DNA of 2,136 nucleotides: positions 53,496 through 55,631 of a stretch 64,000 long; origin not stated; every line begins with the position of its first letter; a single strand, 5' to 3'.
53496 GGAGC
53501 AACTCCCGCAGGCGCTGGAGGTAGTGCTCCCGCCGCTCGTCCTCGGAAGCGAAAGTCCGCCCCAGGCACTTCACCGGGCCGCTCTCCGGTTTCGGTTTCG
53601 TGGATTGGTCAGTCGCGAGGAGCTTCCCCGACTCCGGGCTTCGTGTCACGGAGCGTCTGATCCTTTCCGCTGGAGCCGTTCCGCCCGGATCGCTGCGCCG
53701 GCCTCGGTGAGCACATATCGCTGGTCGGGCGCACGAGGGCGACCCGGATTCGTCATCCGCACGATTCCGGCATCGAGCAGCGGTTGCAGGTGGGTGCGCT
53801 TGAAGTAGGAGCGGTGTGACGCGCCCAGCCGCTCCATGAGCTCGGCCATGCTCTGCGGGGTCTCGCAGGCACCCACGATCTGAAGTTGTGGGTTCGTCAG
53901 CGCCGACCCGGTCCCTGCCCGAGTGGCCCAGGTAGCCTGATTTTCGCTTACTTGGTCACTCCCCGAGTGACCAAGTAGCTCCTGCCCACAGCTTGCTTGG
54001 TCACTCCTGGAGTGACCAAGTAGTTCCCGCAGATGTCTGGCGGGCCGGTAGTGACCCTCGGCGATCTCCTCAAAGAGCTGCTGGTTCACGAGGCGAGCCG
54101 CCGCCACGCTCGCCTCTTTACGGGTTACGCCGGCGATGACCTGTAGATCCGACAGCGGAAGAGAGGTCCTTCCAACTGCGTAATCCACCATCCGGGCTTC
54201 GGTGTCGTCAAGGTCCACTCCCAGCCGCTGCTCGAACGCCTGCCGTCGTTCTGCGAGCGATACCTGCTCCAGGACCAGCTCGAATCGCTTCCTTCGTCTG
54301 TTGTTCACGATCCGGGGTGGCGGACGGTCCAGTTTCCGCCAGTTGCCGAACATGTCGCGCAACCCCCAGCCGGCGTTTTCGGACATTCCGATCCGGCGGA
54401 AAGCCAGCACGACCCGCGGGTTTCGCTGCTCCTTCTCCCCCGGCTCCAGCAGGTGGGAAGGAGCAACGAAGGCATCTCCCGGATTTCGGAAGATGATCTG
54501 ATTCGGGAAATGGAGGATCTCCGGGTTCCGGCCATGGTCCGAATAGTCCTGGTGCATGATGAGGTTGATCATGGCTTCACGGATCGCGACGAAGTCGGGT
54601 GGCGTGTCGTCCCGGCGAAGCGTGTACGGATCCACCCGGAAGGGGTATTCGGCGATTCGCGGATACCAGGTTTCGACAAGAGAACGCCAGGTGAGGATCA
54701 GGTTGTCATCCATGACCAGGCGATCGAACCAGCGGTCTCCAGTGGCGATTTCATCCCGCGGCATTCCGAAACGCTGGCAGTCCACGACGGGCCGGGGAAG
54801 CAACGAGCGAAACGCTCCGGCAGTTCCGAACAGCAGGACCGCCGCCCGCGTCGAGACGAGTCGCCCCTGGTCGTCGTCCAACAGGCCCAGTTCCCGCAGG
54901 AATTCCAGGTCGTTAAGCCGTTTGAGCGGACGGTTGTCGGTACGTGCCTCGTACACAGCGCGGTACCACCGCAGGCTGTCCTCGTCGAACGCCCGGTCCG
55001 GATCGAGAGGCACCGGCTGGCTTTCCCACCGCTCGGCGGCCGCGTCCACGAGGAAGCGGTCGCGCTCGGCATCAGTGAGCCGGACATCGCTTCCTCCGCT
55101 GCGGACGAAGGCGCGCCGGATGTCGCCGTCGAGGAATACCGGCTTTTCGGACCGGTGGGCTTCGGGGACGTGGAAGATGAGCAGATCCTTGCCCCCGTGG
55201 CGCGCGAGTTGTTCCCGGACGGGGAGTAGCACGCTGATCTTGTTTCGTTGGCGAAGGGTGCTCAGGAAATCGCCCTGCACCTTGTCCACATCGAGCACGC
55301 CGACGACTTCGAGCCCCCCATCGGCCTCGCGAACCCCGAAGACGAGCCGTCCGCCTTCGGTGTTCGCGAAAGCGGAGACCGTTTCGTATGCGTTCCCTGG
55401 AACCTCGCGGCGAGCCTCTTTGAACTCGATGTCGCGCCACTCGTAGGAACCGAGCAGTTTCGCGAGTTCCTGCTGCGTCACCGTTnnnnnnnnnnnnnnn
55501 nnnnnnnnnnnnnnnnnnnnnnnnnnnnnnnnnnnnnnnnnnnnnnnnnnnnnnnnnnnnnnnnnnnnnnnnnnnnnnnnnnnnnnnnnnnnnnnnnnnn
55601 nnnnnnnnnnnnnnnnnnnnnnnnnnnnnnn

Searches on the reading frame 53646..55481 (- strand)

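Call 7: search_protein_families(library=pfam, proteins=[window:53646-55481:-], max_evalue=0.001)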
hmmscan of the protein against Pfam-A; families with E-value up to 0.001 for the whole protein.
window:53646-55481:- (611 aa): 4 families
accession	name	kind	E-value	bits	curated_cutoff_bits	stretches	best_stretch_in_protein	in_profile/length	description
PF04326.19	SLFN_AlbA_2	-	1e-12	49.1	25.3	1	14-135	1-117/118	Schlafen, AlbA_2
PF21247.3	Fic-like_C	-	1.1e-12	48.1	27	1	541-592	13-64/64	Filamentation induced by cAMP protein Fic-like, C-terminal domain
PF13749.12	HATPase_c_4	-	1.7e-09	38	26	1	317-401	1-86/89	Putative ATP-dependent DNA helicase recG C-terminal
PF06969.22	HemN_C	-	0.00066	20.1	24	0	177-217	26-67/67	HemN C-terminal domain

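Call 8: search_protein_families(library=padloc, proteins=[window:53646-55481:-], max_evalue=0.001)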
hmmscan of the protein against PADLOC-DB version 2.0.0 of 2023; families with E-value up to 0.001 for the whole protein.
window:53646-55481:- (611 aa): 2 families
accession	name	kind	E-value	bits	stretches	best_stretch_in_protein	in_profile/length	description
PDLC02394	pAgo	-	1.3e-12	44.4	1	30-336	56-355/1121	-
PDLC02402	Aga_SIR2-PNTD1-PNTD2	-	0.00076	15.7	0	193-336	354-482/876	Class I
